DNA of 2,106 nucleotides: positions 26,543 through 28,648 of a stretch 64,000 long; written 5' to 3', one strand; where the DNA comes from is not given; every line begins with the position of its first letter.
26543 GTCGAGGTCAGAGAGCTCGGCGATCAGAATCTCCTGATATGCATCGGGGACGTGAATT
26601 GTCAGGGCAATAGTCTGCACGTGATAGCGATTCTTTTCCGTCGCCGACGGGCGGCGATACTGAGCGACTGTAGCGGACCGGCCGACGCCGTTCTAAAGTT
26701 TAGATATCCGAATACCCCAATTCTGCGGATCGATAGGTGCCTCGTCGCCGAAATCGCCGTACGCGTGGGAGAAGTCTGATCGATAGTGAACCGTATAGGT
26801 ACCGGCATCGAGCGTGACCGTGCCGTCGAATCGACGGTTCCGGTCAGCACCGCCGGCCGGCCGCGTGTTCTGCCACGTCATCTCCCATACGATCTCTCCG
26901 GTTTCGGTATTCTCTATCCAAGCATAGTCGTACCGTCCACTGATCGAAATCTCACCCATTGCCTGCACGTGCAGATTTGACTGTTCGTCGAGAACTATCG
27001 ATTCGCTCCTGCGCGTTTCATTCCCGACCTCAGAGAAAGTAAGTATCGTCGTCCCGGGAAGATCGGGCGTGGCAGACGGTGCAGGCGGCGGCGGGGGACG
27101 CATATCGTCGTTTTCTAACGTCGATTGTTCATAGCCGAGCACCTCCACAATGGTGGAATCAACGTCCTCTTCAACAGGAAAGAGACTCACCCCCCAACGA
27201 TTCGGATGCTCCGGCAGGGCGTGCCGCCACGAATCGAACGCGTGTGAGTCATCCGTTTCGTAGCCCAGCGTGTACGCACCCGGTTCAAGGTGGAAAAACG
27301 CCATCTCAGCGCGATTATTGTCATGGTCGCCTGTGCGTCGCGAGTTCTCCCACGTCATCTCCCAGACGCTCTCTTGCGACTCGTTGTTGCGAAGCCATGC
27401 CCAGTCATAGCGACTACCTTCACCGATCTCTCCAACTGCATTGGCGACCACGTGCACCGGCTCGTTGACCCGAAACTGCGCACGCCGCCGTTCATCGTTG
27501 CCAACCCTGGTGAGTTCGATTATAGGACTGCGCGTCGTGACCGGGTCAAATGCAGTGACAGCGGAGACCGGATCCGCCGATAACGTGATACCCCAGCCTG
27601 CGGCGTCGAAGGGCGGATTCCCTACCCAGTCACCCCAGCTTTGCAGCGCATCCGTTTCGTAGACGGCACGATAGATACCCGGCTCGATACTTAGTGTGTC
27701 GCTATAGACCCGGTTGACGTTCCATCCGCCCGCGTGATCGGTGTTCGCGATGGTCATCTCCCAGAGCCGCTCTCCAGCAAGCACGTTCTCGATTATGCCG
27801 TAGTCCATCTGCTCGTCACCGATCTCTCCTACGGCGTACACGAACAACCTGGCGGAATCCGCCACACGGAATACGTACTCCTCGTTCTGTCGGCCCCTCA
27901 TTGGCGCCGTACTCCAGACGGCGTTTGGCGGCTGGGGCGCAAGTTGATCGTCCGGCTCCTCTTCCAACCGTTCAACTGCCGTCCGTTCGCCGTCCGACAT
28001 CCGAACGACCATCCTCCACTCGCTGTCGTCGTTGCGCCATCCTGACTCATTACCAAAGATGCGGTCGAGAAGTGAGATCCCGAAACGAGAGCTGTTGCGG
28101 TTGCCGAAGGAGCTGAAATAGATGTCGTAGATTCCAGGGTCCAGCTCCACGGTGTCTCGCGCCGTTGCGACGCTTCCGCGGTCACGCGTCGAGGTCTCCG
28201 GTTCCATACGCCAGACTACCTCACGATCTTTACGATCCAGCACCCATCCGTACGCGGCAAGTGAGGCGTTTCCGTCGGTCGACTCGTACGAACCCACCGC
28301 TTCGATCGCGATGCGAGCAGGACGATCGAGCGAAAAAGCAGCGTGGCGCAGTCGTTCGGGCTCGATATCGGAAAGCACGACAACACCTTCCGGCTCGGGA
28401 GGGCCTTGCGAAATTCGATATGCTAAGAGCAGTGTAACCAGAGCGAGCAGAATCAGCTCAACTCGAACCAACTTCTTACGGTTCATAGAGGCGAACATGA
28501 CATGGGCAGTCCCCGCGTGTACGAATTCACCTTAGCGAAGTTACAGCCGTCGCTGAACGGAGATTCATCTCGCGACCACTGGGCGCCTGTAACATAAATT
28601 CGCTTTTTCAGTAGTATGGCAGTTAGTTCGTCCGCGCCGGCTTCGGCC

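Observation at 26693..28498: Secreted protein built from four copies of an unrecognised ~115-aa Trp/Tyr-rich repeat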

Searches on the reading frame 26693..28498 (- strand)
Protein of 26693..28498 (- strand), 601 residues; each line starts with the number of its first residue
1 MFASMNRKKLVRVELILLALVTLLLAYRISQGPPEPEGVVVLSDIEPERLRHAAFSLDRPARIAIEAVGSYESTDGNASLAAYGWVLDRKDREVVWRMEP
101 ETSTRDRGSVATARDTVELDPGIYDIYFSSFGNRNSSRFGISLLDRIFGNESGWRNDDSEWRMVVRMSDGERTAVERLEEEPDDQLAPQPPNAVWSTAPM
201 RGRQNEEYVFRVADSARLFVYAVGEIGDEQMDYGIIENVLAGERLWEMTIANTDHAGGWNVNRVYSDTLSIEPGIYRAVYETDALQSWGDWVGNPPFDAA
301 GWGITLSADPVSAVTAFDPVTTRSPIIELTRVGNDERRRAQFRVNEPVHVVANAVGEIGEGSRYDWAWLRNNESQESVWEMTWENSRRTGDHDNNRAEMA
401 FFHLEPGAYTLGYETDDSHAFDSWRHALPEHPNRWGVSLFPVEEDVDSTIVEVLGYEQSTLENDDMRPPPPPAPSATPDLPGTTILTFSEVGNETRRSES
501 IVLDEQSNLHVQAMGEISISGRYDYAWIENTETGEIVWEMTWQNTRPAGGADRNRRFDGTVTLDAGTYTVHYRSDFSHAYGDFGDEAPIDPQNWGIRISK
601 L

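Call 3: search_protein_families(library=pfam, proteins=[window:26693-28498:-], max_evalue=10)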
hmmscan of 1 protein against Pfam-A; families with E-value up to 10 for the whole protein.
window:26693-28498:- (601 aa): 2 families
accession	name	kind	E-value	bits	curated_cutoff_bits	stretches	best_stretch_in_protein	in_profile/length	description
PF00457.24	Glyco_hydro_11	-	0.00023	21.3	27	1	68-136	53-117/178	Glycosyl hydrolases family 11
PF04234.18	CopC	-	0.11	14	23.3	0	547-573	48-75/92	CopC domain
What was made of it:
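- On CUB domain (Pfam PF00431): CUB does not appear for the whole protein at E<=10 (call 3).
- On Carbohydrate-binding module, family 6: The protein has no catalytic domain (call 3).
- On Glycoside hydrolase family 11 (PF00457): The match covers profile positions 53-117 of 178 and lies on repeat 1 only (call 3).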

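Call 4: search_protein_families(library=ncbifam, proteins=[window:26693-28498:-], max_evalue=10)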
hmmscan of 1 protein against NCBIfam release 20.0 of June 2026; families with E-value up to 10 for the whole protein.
window:26693-28498:- (601 aa): 2 families
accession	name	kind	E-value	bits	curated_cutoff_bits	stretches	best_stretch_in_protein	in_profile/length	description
NF000439.2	blaAIM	exception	0.022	14.3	675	1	318-357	122-161/303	AIM family subclass B3 metallo-beta-lactamase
NF002598.0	PRK02253.1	equivalog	0.029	13.9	130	0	106-129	60-83/167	deoxyuridine 5'-triphosphate nucleotidohydrolase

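Call 5: search_solved_structures(query=window:26693-28498:-, max_evalue=10, show_alignments=2)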
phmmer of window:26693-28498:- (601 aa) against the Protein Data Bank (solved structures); distinct sequences matched with E-value up to 10: 6.
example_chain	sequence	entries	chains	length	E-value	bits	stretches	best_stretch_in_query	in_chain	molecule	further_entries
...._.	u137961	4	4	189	0.016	16.9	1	64-135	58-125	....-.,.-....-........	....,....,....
6y0h_A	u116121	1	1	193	0.018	16.8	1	64-135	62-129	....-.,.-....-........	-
1h4h_A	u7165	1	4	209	0.16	13.6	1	72-136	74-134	XYLANASE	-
2f6b_A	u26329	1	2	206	0.17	13.6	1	72-136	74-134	Family 11 Xylanase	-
1h4g_A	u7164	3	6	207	0.17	13.5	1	72-136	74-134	XYLANASE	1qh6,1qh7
7fei_L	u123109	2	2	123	0.86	11.2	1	511-587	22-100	IG LAMDA CHAIN VARIABLE REGION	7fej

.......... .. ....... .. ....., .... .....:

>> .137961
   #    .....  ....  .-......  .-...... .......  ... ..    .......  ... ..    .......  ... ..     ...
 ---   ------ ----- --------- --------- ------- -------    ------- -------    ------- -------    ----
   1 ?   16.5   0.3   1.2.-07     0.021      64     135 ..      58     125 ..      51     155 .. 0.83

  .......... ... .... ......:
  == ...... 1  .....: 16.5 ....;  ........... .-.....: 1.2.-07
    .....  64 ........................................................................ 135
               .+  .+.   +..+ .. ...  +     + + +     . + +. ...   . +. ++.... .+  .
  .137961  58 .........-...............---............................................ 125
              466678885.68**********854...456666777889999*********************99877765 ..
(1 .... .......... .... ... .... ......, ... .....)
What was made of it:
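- On Glycoside hydrolase family 11 (PF00457): PDB xylanases match at E 0.016 (call 5).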

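Call 8: find_homologous_proteins(query=window:26693-28498:-)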
Query window:26693-28498:- (601 aa): 96 proteins with E <= 0.001 among 8000 candidates.
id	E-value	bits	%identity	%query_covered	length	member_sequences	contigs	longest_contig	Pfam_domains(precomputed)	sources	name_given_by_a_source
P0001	0.0e+0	1383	100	100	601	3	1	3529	-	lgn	-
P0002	1.9e-280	950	66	99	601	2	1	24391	-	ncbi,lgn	-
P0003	7.7e-279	945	65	99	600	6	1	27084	-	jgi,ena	-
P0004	2.4e-268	910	64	99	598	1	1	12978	-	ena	-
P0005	4.2e-266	902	64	99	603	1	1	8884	-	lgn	-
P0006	1.1e-263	894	63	99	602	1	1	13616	-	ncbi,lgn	-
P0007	1.6e-263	894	62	99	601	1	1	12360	-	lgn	-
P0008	1.0e-262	891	63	99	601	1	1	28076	-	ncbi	-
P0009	8.3e-262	888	63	99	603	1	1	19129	-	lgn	-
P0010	8.3e-261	885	64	99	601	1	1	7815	-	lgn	-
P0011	3.8e-257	873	62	99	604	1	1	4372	-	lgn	-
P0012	4.5e-257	873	63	99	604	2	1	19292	-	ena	-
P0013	5.5e-256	869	61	99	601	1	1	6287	-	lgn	-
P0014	4.1e-223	760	54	99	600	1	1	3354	-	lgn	-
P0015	6.6e-220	750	53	99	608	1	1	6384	-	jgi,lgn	jgi:hypothetical protein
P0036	1.6e-167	577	46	99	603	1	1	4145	-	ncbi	-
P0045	2.5e-140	487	42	99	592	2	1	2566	-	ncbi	-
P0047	1.9e-137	478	43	99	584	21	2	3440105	-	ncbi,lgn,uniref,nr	ncbi:hypothetical protein [Rhodothermus marinus]|uniref:hypothetical protein n=1 Tax=Rhodothermus ma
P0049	4.2e-126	440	40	99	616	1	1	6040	-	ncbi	-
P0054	2.0e-122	428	37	99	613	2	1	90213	-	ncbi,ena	-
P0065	4.6e-116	407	37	99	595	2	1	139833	-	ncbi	-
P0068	1.3e-99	353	35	98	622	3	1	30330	-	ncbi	-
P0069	2.7e-99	351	34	99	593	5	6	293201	-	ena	-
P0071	1.2e-85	306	35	99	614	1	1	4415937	-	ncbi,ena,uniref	ncbi:hypothetical protein [Rubrivirga sp.]|uniref:hypothetical protein n=1 Tax=Rubrivirga sp. TaxID=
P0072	2.8e-83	299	34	93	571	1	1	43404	-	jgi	-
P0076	5.5e-80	288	33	92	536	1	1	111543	-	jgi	jgi:hypothetical protein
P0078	9.7e-78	280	45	59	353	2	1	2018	PF25942.1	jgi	jgi:hypothetical protein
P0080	2.3e-75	272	32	93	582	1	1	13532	-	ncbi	-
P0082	3.7e-74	268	31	98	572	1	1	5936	-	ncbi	-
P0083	6.6e-74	268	31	94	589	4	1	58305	-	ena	-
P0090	1.3e-64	237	27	93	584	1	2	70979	-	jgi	jgi:hypothetical protein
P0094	2.4e-52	196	34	56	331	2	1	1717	-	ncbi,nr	ncbi:hypothetical protein KA005_48185, partial [bacterium]|nr:hypothetical protein [bacterium]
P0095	1.9e-41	160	30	72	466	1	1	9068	-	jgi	jgi:hypothetical protein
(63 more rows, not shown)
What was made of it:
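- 26693..28498 (-): Gene for the 601-aa four-repeat envelope protein. The stop codon is included. The probable true start is M5, ATG at 28486. 96 full-length homologs, all unnamed 'hypothetical' proteins (call 8).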

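Call 10: search_protein_families(library=pfam, proteins=[P0078, P0047, P0071, P0090, P0095], max_evalue=1)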
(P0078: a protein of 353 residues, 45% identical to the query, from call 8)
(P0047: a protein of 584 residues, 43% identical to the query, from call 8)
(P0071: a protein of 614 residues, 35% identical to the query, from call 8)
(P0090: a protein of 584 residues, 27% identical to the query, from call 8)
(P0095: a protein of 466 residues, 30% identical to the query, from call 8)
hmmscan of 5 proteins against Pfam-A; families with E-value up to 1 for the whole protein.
P0078 (353 aa): 2 families
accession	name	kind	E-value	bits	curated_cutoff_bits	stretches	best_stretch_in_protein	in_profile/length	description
PF02806.24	Alpha-amylase_C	-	0.09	13.6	21.2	0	304-328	38-62/95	Alpha amylase, C-terminal all-beta domain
PF16561.11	AMPK1_CBM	-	0.091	13.4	26.8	0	297-322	32-57/85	Glycogen recognition site of AMP-activated protein kinase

P0047 (584 aa): 0 families

P0071 (614 aa): 1 family
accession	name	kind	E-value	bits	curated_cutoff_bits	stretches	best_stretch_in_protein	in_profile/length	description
PF16561.11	AMPK1_CBM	-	0.14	12.9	26.8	0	384-428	22-61/85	Glycogen recognition site of AMP-activated protein kinase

P0090 (584 aa): 4 families
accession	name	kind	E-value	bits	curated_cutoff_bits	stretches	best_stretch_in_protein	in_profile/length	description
PF13360.13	PQQ_2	-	0.035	14.2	27.6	0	237-273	8-31/233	Outer membrane protein assembly factor BamB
PF16561.11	AMPK1_CBM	-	0.045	14.4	26.8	0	520-561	23-58/85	Glycogen recognition site of AMP-activated protein kinase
PF20583.3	DUF6786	-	0.34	10.1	27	0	273-304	83-114/376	Family of unknown function (DUF6786)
PF07234.17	Babuvirus_MP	-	0.69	10.3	27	1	374-403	49-78/117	Movement and RNA silencing protein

P0095 (466 aa): 1 family
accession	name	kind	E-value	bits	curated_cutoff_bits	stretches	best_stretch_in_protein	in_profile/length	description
PF16405.10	DUF5013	-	0.04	14.5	28.5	0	269-306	48-84/149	Domain of unknown function (DUF5013)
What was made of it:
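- There are weak sub-threshold AMPK1_CBM hits in several homologs (call 10).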

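Call 12: search_solved_structures(query=A1, max_evalue=10, show_alignments=3)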
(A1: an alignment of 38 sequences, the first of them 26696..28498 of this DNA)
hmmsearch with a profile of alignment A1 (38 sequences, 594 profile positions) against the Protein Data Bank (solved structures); distinct sequences matched with E-value up to 10: 0.

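Call 14: find_encoding_contigs(protein=P0047, flank=6000, max_places=2)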
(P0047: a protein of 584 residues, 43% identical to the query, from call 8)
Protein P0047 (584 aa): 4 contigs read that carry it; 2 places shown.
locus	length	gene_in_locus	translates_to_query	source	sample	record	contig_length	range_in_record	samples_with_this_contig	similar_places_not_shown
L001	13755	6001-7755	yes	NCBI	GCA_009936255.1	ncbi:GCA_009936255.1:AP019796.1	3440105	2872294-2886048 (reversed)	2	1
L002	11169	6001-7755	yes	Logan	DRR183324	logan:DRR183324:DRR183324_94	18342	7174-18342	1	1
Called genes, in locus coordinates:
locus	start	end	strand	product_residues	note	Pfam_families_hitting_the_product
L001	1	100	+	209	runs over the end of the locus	PF03588:Leu_Phe_trans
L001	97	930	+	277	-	PF07313:AmiA-like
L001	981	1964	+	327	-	PF00365:PFK, PF01513:NAD_kinase (weak)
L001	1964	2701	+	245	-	PF01209:Ubie_methyltran, PF02353:CMAS (faint), PF13489:Methyltransf_23, PF13847:Methyltransf_31, PF08241:Methyltransf_11, PF08242:Methyltransf_12, PF13649:Methyltransf_25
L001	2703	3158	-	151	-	PF13581:HATPase_c_2, PF02518:HATPase_c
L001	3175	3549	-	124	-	PF01740:STAS, PF13466:STAS_2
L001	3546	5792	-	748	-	PF01590:GAF, PF13185:GAF_2, PF13492:GAF_3, PF07228:SpoIIE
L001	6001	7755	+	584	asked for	-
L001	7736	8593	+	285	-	PF06325:PrmA, PF02475:TRM5-TYW2_MTfase (weak), PF05175:MTS, PF12847:Methyltransf_18 (weak), PF13489:Methyltransf_23, PF08241:Methyltransf_11, PF13649:Methyltransf_25, PF13847:Methyltransf_31, +1 more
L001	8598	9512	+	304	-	PF02541:Ppx-GppA, PF08841:DDR (weak)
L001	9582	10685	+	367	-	PF01883:FeS_assembly_P, PF00142:Fer4_NifH (faint), PF02374:ArsA_ATPase (faint), PF09140:MipZ, PF10609:ParA, PF13614:AAA_31, PF01656:CbiA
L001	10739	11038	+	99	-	PF01106:NifU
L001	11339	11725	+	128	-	-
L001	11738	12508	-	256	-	PF02146:SIR2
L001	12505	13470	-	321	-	-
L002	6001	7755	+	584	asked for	-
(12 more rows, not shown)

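Call 16: find_encoding_contigs(protein=P0090, flank=8000, max_places=2)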
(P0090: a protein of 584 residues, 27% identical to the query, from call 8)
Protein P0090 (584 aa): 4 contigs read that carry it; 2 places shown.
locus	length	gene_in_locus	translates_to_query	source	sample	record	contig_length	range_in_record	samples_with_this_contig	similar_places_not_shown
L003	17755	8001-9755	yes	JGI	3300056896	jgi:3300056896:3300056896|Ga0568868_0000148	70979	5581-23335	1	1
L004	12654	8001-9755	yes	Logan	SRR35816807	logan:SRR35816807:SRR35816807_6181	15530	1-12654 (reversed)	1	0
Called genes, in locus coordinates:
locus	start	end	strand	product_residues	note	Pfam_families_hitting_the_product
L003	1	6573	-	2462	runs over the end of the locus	PF00082:Peptidase_S8, PF13620:CarboxypepD_reg, PF13715:CarbopepD_reg_2, PF18962:Por_Secre_tail (faint), PF21471:Reelin_subrepeat-B (faint), PF20773:InhA-like_MAM, PF13860:FlgD_ig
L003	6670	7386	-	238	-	PF20009:GEVED (faint)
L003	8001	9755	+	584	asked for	-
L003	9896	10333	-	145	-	PF00127:Copper-bind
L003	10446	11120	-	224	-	PF00127:Copper-bind, PF13860:FlgD_ig (weak)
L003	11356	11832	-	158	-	PF00595:PDZ, PF13180:PDZ_2, PF17820:PDZ_6 (weak)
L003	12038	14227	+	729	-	PF01804:Penicil_amidase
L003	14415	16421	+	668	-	PF01663:Phosphodiest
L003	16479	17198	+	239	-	PF02678:Pirin, PF07883:Cupin_2 (faint), PF17954:Pirin_C_2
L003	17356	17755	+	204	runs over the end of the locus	-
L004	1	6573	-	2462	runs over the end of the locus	PF00082:Peptidase_S8, PF13620:CarboxypepD_reg, PF13715:CarbopepD_reg_2, PF18962:Por_Secre_tail (faint), PF21471:Reelin_subrepeat-B (faint), PF20773:InhA-like_MAM, PF13860:FlgD_ig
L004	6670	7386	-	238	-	PF20009:GEVED (faint)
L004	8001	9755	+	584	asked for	-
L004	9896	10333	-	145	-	PF00127:Copper-bind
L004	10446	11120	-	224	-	PF00127:Copper-bind, PF13860:FlgD_ig (weak)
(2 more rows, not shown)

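Call 17: find_encoding_contigs(protein=P0076, flank=8000, max_places=2)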
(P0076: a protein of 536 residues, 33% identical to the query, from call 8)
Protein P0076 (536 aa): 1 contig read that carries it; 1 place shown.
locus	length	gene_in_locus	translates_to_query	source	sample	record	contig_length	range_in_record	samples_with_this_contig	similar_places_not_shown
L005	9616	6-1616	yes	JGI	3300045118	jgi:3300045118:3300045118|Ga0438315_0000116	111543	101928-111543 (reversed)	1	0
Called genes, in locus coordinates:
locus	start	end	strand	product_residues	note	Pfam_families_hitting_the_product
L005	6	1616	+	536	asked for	-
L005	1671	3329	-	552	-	PF18962:Por_Secre_tail (faint), PF01244:Peptidase_M19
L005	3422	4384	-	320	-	-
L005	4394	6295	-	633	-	-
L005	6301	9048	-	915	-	PF13620:CarboxypepD_reg, PF13715:CarbopepD_reg_2, PF00593:TonB_dep_Rec_b-barrel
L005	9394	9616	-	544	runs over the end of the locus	PF22694:CtpB_N-like, PF00595:PDZ, PF13180:PDZ_2 (faint), PF17820:PDZ_6 (weak), PF03572:Peptidase_S41, PF28547:CHD_PDZ-protease (faint)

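Call 21: find_related_loci(query=A2, collection=genome_contigs, flank=6000)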
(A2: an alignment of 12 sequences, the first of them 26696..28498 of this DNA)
Query A2 (601 aa) in genome_contigs; peptide patterns used: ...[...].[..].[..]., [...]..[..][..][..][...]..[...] (x = any residue, [..] = any of these).
96 stretches matched a pattern; 37 encode a relative of the query (tblastn E <= 1e-3); 37 distinct loci.
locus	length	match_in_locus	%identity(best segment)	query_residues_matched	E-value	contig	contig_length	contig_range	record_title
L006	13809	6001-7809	66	3-601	0e+0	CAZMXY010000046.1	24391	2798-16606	MAG TPA_asm: uncultured Rhodothermales bacterium isolate SRP284430_co1_41 genome assembly, contig: NODE_1108_length_2439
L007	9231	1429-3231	63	5-601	0e+0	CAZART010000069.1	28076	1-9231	MAG TPA_asm: uncultured Rhodothermales bacterium isolate SRP284430_co1_216 genome assembly, contig: NODE_845_length_2807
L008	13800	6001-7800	54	2-600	0e+0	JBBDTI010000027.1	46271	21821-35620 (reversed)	MAG: Rhodothermales bacterium isolate LejiaC_62_68 Lejia_C_1837_length_46271_cov_41, whole genome shotgun sequence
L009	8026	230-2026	51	2-600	0e+0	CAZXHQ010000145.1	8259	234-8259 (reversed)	MAG TPA_asm: uncultured Rhodothermales bacterium isolate SRP284430_co1_215 genome assembly, contig: NODE_6864_length_825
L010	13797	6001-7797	51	5-600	0e+0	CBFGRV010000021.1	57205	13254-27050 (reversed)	MAG TPA_asm: uncultured Rhodothermales bacterium isolate SRR17295755_binner23_Refined_73 genome assembly, contig: ERZ233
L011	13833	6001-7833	46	5-598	2e-166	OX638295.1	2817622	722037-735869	MAG: Rhodothermales bacterium isolate 379627e8-994f-481d-907a-dd5b185e1f88 genome assembly, chromosome: 1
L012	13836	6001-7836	45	5-598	2e-163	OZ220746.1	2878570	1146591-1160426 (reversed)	MAG: Rhodothermales bacterium isolate 9cc831bd-bc70-4893-94b0-cd5ea3f684b8 genome assembly, chromosome: 1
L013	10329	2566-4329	43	4-601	3e-163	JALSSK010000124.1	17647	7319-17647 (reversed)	MAG: Rhodothermales bacterium isolate 356-308_metabat2_scaf2bin.048 356-308_scaffold_1838_c1, whole genome shotgun seque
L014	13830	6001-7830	44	5-601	8e-162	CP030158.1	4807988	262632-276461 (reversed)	Roseithermus sacchariphilus strain MEBiC09517 chromosome, complete genome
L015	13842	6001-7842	45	3-598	2e-161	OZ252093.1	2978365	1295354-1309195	MAG: Rhodothermales bacterium isolate 6d7e3f05-e9b0-42b1-9b57-d28f79994439 genome assembly, chromosome: 1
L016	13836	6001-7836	44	5-598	3e-161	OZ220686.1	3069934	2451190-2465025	MAG: Rhodothermales bacterium isolate 312d6c01-350c-491a-87ad-f3958f88b76c genome assembly, chromosome: 1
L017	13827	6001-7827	44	5-600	3e-161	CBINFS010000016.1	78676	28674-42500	MAG TPA_asm: uncultured bacterium isolate SRR16817064_binner12_Refined_7 genome assembly, contig: ERZ27394172.90, whole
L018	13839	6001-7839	46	3-598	6e-161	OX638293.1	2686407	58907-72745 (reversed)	MAG: Rhodothermales bacterium isolate 042ea3ce-0ccb-4c6a-82ee-eaa32ce74e6d genome assembly, chromosome: 1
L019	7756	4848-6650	45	5-601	6e-161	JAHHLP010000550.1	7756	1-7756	MAG: Rhodothermia bacterium isolate HDS-18 SC9685-86-88_k127_343069, whole genome shotgun sequence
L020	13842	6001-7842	44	5-598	4e-159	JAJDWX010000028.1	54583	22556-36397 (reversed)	MAG: Rhodothermales bacterium isolate jk18x25bins.61 k141_666543, whole genome shotgun sequence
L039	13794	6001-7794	35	7-601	8e-104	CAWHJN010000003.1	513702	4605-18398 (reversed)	MAG: Rhodothermales bacterium isolate MFD01721.bin.1.94 genome assembly, contig: contig_370, whole genome shotgun sequen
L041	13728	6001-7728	29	16-601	6e-88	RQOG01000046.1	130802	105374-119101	MAG: Calditrichaeota bacterium isolate Zgenome_0002 k87_888738, whole genome shotgun sequence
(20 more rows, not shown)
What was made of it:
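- Tried and rejected: The rerun used patterns from Rhodothermales-biased sequences (call 21).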
